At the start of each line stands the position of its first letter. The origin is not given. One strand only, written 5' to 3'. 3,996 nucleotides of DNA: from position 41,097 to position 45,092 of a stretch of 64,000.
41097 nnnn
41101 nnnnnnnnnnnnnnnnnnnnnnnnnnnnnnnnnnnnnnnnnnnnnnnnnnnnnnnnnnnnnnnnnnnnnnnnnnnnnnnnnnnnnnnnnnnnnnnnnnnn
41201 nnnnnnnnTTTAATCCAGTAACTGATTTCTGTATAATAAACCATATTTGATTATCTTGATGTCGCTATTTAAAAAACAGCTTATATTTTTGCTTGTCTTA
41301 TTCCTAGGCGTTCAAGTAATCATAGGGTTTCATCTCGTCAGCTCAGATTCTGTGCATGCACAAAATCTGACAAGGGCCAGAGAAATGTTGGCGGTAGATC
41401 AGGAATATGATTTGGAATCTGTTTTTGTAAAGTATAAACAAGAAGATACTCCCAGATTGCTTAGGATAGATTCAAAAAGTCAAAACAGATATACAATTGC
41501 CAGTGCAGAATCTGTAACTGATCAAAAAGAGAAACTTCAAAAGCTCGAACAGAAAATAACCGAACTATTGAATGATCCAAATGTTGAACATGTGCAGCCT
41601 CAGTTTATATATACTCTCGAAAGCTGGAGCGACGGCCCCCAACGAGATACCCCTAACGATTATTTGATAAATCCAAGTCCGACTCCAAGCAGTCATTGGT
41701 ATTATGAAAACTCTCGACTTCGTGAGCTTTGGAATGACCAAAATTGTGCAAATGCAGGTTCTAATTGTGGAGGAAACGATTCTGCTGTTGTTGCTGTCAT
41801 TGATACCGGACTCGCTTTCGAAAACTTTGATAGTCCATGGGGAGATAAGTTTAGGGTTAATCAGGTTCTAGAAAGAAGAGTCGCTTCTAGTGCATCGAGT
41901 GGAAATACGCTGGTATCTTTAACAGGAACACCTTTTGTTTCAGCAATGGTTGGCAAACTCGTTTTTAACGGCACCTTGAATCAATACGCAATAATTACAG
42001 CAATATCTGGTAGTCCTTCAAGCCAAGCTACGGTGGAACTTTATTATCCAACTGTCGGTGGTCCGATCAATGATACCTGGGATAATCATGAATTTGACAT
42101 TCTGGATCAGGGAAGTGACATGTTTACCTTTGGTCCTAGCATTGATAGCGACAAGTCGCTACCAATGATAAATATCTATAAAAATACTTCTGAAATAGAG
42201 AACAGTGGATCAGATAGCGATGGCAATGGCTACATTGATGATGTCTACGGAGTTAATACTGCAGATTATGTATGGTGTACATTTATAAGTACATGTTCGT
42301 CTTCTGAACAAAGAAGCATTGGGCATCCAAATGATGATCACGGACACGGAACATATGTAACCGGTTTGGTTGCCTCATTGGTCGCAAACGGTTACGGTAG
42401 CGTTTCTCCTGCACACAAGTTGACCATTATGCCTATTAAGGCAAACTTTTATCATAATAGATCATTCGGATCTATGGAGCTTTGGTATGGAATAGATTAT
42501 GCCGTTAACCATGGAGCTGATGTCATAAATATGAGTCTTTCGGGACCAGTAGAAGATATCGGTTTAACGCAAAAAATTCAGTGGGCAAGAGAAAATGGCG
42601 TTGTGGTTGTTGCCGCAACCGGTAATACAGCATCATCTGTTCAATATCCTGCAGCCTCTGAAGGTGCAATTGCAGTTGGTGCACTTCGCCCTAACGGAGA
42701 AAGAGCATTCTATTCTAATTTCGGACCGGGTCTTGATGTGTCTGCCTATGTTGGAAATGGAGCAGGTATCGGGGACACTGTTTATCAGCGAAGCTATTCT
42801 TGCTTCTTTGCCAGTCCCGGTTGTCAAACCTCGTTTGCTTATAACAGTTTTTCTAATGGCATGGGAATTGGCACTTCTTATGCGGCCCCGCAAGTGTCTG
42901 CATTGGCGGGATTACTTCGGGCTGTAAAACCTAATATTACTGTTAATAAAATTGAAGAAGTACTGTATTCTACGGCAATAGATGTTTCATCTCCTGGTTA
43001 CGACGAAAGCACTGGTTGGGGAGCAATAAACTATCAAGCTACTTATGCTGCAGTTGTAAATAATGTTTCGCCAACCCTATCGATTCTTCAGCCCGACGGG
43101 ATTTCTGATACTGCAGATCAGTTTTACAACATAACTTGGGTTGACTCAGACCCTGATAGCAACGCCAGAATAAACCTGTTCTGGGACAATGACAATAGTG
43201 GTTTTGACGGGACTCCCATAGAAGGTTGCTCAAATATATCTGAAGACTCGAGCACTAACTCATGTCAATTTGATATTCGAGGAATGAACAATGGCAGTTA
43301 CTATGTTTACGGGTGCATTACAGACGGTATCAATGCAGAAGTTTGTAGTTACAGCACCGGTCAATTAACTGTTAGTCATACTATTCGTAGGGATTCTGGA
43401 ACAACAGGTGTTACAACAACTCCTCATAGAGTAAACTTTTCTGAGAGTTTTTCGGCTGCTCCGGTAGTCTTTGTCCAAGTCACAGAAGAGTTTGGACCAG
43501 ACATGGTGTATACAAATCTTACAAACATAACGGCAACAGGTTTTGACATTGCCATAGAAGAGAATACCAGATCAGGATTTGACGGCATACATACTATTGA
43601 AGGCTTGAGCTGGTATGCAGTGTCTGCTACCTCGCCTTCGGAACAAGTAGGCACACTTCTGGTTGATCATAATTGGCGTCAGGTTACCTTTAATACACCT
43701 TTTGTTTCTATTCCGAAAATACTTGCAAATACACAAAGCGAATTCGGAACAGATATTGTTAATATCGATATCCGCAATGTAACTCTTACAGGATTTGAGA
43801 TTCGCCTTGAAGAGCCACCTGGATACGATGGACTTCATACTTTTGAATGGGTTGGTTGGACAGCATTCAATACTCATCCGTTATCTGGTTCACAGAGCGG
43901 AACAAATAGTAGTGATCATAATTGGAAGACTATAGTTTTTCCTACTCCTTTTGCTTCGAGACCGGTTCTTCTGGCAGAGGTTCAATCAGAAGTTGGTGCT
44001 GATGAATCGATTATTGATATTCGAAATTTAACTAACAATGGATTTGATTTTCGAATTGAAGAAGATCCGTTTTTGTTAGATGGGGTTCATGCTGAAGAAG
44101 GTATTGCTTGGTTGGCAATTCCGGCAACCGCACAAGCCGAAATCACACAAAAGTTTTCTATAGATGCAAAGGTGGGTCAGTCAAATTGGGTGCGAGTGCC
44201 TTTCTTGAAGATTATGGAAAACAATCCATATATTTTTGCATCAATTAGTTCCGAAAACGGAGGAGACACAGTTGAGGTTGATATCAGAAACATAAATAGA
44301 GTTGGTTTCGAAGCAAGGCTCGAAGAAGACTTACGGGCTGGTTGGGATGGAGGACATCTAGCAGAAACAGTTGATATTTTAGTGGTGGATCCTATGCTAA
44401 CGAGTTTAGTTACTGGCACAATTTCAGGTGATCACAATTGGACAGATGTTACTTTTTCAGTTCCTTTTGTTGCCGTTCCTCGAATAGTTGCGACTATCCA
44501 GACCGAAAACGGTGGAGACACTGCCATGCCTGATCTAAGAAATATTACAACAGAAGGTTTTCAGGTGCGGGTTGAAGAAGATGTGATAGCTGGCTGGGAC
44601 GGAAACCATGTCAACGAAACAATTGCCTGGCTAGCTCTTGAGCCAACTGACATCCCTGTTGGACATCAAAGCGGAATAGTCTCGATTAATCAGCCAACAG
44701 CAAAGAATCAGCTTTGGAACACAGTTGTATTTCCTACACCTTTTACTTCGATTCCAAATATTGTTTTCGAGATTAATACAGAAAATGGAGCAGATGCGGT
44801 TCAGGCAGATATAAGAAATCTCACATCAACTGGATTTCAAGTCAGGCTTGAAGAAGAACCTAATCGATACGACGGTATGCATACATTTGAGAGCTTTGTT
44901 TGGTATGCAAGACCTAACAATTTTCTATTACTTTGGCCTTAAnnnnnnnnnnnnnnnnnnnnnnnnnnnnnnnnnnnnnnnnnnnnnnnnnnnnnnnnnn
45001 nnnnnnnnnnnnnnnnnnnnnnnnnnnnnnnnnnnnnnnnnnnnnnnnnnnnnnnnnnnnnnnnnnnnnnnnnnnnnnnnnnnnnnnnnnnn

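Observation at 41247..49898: Two tandem S8 protease / H-type-lectin genes followed by a PGRP amidase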

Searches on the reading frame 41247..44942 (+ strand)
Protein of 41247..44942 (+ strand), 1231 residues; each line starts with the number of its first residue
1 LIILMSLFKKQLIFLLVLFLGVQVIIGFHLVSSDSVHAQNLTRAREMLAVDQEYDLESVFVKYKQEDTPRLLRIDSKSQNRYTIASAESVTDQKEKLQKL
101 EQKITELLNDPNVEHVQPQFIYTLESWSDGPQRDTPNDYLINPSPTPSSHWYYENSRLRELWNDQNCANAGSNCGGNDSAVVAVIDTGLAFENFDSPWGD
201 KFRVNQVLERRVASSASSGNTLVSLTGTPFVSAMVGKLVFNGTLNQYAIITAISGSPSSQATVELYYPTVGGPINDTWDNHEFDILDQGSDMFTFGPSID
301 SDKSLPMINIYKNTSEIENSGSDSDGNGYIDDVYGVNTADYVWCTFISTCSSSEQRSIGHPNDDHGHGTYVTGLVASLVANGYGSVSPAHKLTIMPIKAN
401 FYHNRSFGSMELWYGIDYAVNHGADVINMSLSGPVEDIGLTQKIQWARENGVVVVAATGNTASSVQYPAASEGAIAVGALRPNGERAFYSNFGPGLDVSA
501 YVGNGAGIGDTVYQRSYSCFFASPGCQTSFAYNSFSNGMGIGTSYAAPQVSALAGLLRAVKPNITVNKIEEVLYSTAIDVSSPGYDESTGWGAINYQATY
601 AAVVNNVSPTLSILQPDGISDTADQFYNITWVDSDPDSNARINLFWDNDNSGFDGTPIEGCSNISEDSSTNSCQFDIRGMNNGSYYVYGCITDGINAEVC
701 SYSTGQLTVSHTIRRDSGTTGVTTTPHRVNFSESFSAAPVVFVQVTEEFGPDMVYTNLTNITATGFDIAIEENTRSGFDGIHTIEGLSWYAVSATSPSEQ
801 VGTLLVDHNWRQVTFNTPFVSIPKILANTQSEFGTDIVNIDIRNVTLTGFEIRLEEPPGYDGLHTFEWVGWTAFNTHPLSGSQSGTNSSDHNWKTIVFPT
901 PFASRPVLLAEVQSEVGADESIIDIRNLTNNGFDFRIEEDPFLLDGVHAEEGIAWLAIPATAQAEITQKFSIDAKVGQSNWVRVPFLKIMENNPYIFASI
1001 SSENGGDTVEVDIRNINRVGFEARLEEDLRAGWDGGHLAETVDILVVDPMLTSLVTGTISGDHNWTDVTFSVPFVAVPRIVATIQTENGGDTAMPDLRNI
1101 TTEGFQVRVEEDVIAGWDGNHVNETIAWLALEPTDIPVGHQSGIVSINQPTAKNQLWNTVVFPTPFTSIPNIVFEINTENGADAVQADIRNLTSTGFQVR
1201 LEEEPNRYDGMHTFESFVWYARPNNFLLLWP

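Call 3: search_protein_families(library=pfam, proteins=[window:41247-44942:+], max_evalue=1)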
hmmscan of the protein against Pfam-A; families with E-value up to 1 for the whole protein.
window:41247-44942:+ (1231 aa): 4 families
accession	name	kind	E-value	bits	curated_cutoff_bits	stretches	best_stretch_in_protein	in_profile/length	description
PF00082.27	Peptidase_S8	-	7.9e-36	124.3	21.8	1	181-592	5-288/288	Subtilase family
PF09458.16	H_lectin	-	7.1e-25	87.4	24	4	811-855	2-50/67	H-type lectin domain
PF12857.13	TOBE_3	-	0.00043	20.6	27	1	1004-1035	2-31/59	TOBE-like domain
PF12102.13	MrcB_N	-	0.21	11.7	25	1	963-993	35-65/183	MrcB-like, N-terminal domain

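Call 4: search_protein_families(library=ncbifam, proteins=[window:41247-44942:+], max_evalue=0.1)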
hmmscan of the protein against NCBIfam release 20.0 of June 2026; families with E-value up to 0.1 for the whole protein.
window:41247-44942:+ (1231 aa): 6 families
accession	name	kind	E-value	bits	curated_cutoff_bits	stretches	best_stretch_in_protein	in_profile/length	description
TIGR03921.1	T7SS_mycosin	equivalog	6.6e-37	127.4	278.75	1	362-611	47-293/353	type VII secretion-associated serine protease mycosin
TIGR03895.1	protease_PatA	subfamily_domain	1.6e-14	53.6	421.05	1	367-509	1-148/606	PatA/PatG family cyanobactin maturation protease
NF033595.1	denti_PrtP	equivalog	2.9e-14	52.6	300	1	427-609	342-511/606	dentilisin complex serine proteinase subunit PrtP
NF049966.1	QH_SP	equivalog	3.1e-08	33.2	165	1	392-478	57-141/219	subtilisin-like serine protease QhpE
NF040553.1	SGO_0316_fam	subfamily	0.00049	17.9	1400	1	415-465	413-468/1486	SGO_0316/SGO_0317 family LPXTG-anchored serine peptidase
NF042956.1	IteS_antiphage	equivalog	0.0068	14.7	900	0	354-434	280-361/747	S8 family anti-phage peptidase IteS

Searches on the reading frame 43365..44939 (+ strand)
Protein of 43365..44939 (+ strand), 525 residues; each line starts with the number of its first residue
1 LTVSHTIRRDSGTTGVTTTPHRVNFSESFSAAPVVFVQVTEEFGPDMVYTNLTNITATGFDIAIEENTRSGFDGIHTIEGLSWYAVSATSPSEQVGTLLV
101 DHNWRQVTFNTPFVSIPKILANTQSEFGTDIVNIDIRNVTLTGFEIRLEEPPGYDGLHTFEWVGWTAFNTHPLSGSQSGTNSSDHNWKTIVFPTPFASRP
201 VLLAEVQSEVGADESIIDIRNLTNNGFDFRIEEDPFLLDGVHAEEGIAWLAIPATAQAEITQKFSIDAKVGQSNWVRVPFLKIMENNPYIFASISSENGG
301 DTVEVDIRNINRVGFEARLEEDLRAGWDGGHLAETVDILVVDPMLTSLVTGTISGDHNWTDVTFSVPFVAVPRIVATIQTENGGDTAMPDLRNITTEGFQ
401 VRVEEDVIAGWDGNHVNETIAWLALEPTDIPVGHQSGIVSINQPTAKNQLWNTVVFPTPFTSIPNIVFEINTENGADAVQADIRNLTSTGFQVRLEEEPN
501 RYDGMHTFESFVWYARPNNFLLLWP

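Call 7: search_solved_structures(query=window:43365-44939:+, max_evalue=1, show_alignments=2)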
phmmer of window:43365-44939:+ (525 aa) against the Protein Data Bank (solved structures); distinct sequences matched with E-value up to 1: 1.
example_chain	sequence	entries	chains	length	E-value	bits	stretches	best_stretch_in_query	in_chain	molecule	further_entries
5e53_A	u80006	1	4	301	0.32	12.6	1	363-459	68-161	Contactin-1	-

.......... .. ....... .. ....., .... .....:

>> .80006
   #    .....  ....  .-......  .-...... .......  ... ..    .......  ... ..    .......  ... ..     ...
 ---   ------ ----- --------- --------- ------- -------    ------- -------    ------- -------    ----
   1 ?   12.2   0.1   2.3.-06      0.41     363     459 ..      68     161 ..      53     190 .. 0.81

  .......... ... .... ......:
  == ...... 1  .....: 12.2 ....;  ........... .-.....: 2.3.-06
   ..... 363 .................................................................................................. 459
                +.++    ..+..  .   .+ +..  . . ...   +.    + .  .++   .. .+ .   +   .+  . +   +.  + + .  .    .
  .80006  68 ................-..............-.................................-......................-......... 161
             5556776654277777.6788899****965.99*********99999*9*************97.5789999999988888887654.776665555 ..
